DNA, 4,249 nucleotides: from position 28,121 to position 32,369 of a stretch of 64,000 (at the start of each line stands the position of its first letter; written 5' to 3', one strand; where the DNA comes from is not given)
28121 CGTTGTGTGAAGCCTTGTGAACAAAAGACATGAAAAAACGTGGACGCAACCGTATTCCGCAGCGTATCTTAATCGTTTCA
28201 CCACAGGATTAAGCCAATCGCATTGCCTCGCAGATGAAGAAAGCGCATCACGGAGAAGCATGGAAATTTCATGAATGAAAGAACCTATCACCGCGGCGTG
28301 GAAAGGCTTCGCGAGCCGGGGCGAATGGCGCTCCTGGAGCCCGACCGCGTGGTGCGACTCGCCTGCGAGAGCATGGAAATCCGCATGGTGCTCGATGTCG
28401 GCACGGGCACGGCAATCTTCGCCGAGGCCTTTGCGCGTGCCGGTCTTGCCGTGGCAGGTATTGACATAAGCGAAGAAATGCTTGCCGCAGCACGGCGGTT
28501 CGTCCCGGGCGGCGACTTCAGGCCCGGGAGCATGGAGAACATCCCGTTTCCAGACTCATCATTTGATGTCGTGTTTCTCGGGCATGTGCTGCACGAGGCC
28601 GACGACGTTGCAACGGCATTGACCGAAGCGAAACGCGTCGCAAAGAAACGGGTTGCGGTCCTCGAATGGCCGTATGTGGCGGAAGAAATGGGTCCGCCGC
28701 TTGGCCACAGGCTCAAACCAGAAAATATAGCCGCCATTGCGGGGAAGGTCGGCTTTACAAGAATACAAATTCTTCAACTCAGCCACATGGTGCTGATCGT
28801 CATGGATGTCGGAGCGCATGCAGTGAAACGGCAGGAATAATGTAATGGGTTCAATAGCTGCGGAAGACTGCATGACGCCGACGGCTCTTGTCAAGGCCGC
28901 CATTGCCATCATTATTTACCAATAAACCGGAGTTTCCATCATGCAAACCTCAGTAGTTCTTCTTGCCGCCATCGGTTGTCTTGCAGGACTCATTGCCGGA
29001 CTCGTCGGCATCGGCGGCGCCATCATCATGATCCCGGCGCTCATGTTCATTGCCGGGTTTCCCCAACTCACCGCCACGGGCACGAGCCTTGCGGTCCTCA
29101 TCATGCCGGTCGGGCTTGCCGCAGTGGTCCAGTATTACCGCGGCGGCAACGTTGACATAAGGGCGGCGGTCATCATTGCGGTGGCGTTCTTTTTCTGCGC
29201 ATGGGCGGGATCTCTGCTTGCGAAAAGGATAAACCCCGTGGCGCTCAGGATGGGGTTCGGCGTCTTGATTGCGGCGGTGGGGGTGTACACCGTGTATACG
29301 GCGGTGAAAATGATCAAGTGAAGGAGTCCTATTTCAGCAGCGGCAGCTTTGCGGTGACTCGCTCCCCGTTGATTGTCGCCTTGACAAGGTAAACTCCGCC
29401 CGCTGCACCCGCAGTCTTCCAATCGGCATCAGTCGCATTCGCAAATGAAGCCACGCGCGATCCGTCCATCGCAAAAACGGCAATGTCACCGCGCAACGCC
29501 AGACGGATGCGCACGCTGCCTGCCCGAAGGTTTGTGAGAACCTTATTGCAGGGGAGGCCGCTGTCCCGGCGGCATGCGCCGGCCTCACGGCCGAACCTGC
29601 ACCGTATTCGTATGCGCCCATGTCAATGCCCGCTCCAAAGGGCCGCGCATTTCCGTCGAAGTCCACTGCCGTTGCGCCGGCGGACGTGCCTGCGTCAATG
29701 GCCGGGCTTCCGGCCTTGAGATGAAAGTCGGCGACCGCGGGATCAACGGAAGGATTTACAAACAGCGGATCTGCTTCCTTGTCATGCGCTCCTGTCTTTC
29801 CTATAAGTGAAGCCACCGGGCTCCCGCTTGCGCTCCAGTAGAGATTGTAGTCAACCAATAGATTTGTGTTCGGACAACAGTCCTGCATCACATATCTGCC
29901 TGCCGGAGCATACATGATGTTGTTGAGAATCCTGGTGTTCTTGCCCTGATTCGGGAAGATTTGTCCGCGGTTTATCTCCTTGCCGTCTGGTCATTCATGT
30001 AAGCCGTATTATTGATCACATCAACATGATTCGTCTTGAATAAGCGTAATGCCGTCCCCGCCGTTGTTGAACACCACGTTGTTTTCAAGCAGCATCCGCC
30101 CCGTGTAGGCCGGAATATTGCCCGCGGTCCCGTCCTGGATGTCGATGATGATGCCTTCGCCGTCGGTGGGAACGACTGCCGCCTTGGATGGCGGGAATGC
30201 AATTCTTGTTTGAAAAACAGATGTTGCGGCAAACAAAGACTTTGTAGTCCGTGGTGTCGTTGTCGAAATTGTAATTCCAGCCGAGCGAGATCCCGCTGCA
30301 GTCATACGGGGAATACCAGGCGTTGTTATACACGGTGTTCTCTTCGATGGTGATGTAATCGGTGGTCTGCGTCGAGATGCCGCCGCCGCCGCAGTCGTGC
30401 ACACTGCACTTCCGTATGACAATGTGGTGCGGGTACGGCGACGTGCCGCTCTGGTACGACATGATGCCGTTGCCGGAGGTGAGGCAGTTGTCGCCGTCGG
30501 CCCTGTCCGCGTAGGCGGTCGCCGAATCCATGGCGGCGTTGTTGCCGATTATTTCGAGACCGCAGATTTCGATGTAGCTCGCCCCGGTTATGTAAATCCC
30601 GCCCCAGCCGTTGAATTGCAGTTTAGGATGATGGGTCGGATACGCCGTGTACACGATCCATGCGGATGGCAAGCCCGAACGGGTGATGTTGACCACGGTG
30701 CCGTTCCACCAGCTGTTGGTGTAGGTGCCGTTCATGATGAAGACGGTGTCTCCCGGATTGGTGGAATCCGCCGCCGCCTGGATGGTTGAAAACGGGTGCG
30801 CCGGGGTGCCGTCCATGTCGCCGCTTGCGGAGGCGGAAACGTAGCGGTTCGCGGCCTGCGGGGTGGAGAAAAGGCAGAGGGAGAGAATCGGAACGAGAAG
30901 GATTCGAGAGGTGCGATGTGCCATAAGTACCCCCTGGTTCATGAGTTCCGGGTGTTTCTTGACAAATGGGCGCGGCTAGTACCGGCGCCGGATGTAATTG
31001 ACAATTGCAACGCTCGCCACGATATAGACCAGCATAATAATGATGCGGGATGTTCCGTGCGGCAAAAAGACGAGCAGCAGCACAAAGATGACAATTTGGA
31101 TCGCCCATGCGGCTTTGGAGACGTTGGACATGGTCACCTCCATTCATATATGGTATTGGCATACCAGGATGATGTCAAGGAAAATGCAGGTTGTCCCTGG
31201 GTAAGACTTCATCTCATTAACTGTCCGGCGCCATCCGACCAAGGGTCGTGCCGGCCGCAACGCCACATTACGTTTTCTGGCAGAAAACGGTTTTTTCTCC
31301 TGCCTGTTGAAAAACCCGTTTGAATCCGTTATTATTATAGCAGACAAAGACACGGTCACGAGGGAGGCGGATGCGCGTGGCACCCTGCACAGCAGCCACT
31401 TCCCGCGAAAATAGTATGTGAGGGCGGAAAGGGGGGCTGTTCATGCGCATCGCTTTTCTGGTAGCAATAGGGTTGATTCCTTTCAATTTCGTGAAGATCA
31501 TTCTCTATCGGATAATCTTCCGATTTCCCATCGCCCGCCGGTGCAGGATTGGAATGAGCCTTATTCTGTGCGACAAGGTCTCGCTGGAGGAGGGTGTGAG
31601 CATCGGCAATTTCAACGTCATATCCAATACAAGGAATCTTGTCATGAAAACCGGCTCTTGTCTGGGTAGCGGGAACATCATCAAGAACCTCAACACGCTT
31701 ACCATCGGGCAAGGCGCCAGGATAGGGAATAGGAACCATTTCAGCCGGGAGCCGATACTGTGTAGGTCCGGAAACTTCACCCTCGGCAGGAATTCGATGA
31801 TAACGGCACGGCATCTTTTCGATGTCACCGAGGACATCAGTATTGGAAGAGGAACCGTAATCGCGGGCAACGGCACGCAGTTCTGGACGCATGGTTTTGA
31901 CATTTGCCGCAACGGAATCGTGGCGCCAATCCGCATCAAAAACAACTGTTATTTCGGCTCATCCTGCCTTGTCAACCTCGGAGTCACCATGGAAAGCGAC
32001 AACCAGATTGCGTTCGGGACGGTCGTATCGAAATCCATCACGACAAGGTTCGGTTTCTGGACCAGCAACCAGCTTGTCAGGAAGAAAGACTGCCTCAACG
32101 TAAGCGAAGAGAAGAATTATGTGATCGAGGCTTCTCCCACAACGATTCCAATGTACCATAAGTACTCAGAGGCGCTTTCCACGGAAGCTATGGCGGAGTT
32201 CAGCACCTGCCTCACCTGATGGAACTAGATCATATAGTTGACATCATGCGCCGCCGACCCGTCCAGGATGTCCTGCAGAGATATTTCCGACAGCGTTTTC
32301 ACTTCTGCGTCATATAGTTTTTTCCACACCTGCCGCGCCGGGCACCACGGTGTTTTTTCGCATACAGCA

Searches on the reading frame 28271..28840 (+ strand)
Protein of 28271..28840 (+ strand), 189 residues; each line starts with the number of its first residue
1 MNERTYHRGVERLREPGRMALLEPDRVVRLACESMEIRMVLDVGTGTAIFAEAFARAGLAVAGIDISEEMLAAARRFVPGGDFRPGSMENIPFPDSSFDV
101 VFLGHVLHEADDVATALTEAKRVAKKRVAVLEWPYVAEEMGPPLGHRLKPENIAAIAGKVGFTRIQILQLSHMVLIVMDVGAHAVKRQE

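Call 42: search_protein_families(library=pfam, proteins=[window:28271-28840:+], max_evalue=0.01)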
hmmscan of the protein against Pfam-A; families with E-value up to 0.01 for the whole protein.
window:28271-28840:+ (189 aa): 8 families
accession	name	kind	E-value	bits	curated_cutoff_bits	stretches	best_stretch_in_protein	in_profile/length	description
PF08241.18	Methyltransf_11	-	2.2e-23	83.2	21.2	1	41-126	1-89/95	Methyltransferase domain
PF13649.12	Methyltransf_25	-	1.3e-18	67.9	27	1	40-126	1-95/97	Methyltransferase domain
PF13847.12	Methyltransf_31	-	9.2e-13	48.5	27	1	40-130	7-107/145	Methyltransferase domain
PF08242.18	Methyltransf_12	-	2.1e-11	44.8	30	1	41-126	1-94/98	Methyltransferase domain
PF13489.12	Methyltransf_23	-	2.5e-10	40.7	27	1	38-129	24-113/164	Methyltransferase domain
PF01209.24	Ubie_methyltran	-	1.2e-08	35.1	20.1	1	36-132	47-153/233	ubiE/COQ5 methyltransferase family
PF00891.24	Methyltransf_2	-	0.0046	16.7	22.3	1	33-116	59-148/210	O-methyltransferase domain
PF07021.18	MetW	-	0.0095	16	21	0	40-128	17-106/193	Methionine biosynthesis protein MetW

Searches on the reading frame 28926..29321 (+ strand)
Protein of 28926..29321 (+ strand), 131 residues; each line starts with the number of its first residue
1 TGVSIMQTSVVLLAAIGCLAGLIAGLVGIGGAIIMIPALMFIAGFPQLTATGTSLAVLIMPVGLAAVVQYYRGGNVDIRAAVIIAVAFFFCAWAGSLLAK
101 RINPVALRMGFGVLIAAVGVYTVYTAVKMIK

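Call 42: search_protein_families(library=pfam, proteins=[window:28941-29321:+], max_evalue=0.01)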
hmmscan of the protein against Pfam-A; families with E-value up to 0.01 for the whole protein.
window:28941-29321:+ (126 aa): 1 family
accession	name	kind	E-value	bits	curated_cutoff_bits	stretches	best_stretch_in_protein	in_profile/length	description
PF01925.25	TauE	-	9.8e-21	74.9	32.6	1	8-119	1-109/237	Sulfite exporter TauE/SafE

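Call 44: search_protein_families(library=pfam, proteins=[window:28926-29321:+], max_evalue=1)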
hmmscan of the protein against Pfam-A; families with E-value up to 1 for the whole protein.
window:28926-29321:+ (131 aa): 1 family
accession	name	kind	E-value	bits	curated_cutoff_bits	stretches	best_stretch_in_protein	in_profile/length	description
PF01925.25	TauE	-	1.4e-20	74.4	32.6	1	13-124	1-109/237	Sulfite exporter TauE/SafE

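Call 72: list_cluster_members(proteins=[window:18350-18850:-, window:18350-18844:-, window:18450-19337:-, window:19166-19399:-, window:19264-20442:-, window:19264-20460:-, window:30088-30942:-, window:30088-30924:-, P0271, window:28941-29321:+])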
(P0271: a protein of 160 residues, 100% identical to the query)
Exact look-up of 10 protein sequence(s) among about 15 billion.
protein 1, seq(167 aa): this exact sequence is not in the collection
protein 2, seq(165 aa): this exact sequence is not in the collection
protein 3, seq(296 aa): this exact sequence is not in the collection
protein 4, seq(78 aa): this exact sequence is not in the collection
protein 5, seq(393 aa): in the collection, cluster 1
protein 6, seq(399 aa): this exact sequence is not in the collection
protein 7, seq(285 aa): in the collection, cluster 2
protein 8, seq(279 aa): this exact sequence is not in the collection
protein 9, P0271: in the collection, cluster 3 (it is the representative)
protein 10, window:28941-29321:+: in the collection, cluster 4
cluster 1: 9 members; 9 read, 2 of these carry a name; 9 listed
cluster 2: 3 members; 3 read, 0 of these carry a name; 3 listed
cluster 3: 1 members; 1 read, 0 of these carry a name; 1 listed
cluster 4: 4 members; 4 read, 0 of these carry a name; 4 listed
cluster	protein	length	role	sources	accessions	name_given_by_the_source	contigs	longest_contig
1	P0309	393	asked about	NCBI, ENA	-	-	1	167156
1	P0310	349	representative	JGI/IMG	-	ACR3 family arsenite transporter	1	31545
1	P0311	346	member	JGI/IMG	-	ACR3 family arsenite transporter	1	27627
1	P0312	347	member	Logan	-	-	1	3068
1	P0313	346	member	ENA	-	-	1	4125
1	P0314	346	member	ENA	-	-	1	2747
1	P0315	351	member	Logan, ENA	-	-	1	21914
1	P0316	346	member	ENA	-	-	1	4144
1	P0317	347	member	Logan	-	-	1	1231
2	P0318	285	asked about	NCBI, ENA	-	-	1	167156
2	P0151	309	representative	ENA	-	-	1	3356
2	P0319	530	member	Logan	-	-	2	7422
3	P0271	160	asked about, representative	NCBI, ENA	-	-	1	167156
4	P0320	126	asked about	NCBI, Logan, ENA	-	-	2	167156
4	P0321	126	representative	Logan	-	-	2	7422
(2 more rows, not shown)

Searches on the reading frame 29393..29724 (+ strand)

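Call 44: search_protein_families(library=pfam, proteins=[window:29393-29719:+, window:29449-29724:+], max_evalue=1)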
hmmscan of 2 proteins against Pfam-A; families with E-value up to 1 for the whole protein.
window:29393-29719:+ (108 aa): 0 families

window:29449-29724:+ (91 aa): 2 families
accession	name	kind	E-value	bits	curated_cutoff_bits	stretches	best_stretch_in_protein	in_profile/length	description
PF12151.13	MVL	-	0.19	12.2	25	1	18-32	1-15/36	Mannan-binding protein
PF19761.4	DUF6248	-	0.3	11.4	26.7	1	2-67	78-144/155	Family of unknown function (DUF6248)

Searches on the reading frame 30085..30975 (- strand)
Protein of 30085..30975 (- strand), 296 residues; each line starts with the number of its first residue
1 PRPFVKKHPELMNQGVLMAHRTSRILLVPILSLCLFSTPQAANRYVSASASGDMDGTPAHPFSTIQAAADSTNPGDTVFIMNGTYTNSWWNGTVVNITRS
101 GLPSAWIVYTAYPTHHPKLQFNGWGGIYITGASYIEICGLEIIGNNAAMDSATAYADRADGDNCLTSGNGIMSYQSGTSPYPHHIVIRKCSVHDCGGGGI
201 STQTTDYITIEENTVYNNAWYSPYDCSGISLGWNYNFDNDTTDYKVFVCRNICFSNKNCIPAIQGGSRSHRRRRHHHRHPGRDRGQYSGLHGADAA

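Call 42: search_protein_families(library=pfam, proteins=[window:30085-30975:-], max_evalue=0.01)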
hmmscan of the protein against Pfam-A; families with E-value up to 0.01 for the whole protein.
window:30085-30975:- (296 aa): 1 family
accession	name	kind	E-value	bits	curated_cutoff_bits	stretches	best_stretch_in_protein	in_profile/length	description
PF13229.12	Beta_helix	-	2.9e-06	27.4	25.9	1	119-235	18-124/158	Right handed beta helix region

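Call 45: find_homologous_proteins(query=window:30085-30942:-, max_evalue=0.00001)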
Query window:30085-30942:- (285 aa): 292 proteins with E <= 0.00001 among 1193 candidates; the best 120 are listed.
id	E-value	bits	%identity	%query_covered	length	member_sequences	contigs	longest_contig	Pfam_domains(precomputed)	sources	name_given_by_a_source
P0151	5.0e-184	628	96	98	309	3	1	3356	PF13229.13,PF22842.4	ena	-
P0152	4.5e-79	284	60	83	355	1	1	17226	PF22842.4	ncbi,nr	ncbi:MAG: hypothetical protein PHD97_06170, partial [Bacteroidales bacterium]|nr:hypothetical protei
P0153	1.4e-63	233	49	87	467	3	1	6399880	PF13229.13,PF22842.4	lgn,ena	-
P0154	3.5e-63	232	50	81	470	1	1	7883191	PF13229.13,PF22842.4,PF17161.11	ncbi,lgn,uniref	ncbi:choice-of-anchor Q domain-containing protein [Nostoc sp. C117]|uniref:choice-of-anchor Q domain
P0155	5.7e-63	231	44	87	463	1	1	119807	PF13229.13,PF22842.4,PF17161.11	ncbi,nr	ncbi:MAG: right-handed parallel beta-helix repeat-containing protein [Nostoc sp. S4]|nr:right-handed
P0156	1.2e-62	230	46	87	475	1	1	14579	PF13229.13,PF22842.4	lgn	-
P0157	3.9e-62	228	54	82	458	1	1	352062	PF13229.13,PF22842.4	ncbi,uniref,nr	ncbi:right-handed parallel beta-helix repeat-containing protein [Anabaena lutea]|uniref:Right-handed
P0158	5.6e-62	228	52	82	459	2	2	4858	PF13229.13,PF22842.4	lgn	-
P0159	7.1e-62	227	49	83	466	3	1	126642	PF13229.13,PF22842.4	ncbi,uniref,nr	ncbi:right-handed parallel beta-helix repeat-containing protein [Nostoc favosum]|uniref:Right-handed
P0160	2.7e-61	225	53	82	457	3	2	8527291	PF13229.13,PF22842.4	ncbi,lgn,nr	ncbi:Parallel beta-helix repeat protein [Calothrix brevissima NIES-22]|nr:Parallel beta-helix repeat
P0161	3.9e-61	225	48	84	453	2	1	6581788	PF13229.13,PF22842.4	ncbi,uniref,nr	ncbi:right-handed parallel beta-helix repeat-containing protein [Nostoc sphaeroides CHAB 2801]|unire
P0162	6.4e-61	224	44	91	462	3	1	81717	PF13229.13,PF22842.4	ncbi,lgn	ncbi:MAG: right-handed parallel beta-helix repeat-containing protein [Nostoc sp.]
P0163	7.0e-61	224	51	85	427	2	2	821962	PF22842.4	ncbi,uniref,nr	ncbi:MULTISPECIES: choice-of-anchor Q domain-containing protein [unclassified Anabaena]|uniref:choic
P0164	8.1e-61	224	49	88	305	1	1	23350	PF22842.4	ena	-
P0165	1.2e-60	223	49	82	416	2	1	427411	PF13229.13,PF22842.4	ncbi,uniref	ncbi:right-handed parallel beta-helix repeat-containing protein [Nostoc sp.]|uniref:right-handed par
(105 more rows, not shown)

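Call 48: find_encoding_contigs(protein=P0151, flank=4000, max_places=4)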
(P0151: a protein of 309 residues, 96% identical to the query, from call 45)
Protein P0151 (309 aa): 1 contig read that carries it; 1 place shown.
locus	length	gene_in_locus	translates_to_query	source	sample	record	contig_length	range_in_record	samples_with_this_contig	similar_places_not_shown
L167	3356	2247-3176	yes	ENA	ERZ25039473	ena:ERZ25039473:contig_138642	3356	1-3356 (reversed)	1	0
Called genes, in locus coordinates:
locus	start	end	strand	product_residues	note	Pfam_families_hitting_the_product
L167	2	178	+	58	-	?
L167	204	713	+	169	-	-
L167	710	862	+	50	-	-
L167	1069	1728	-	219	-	PF00132:Hexapep (faint)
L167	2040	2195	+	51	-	-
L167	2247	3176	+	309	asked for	PF22842:Pel9A-like_beta_helix, PF13229:Beta_helix (faint)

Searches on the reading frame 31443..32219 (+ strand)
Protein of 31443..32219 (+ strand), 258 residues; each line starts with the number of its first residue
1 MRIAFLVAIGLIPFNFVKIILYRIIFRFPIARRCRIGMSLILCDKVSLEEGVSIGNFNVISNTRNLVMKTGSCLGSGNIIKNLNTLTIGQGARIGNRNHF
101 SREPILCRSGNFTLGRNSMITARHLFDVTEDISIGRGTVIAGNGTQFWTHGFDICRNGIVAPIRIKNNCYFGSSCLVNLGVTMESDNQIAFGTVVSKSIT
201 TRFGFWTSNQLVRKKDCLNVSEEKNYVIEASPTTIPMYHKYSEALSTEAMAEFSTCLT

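Call 42: search_protein_families(library=pfam, proteins=[window:31443-32219:+], max_evalue=0.01)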
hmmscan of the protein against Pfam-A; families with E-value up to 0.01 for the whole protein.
window:31443-32219:+ (258 aa): 3 families
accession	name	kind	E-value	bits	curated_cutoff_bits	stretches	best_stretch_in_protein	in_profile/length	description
PF00132.30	Hexapep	-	7.6e-06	25.9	27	0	30-61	4-35/36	Bacterial transferase hexapeptide (six repeats)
PF25084.1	LbH_EIF2B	-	0.00016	22.1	54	0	30-63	64-96/105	EIF2B subunit epsilon LbH domain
PF14602.12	Hexapep_2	-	0.0083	16.3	27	0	162-195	1-32/34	Hexapeptide repeat of succinyl-transferase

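Call 68: find_encoding_contigs(protein=window:31443-32219:+, flank=8000, max_places=10)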
Protein window:31443-32219:+ (258 aa): 1 contig read that carries it; 1 place shown.
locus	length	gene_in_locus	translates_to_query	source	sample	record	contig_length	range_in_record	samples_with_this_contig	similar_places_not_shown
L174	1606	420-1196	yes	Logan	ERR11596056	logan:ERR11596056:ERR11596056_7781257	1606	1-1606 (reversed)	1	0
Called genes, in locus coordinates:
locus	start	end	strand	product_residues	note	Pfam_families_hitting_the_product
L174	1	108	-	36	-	?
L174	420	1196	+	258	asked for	PF00132:Hexapep (faint)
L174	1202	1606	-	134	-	?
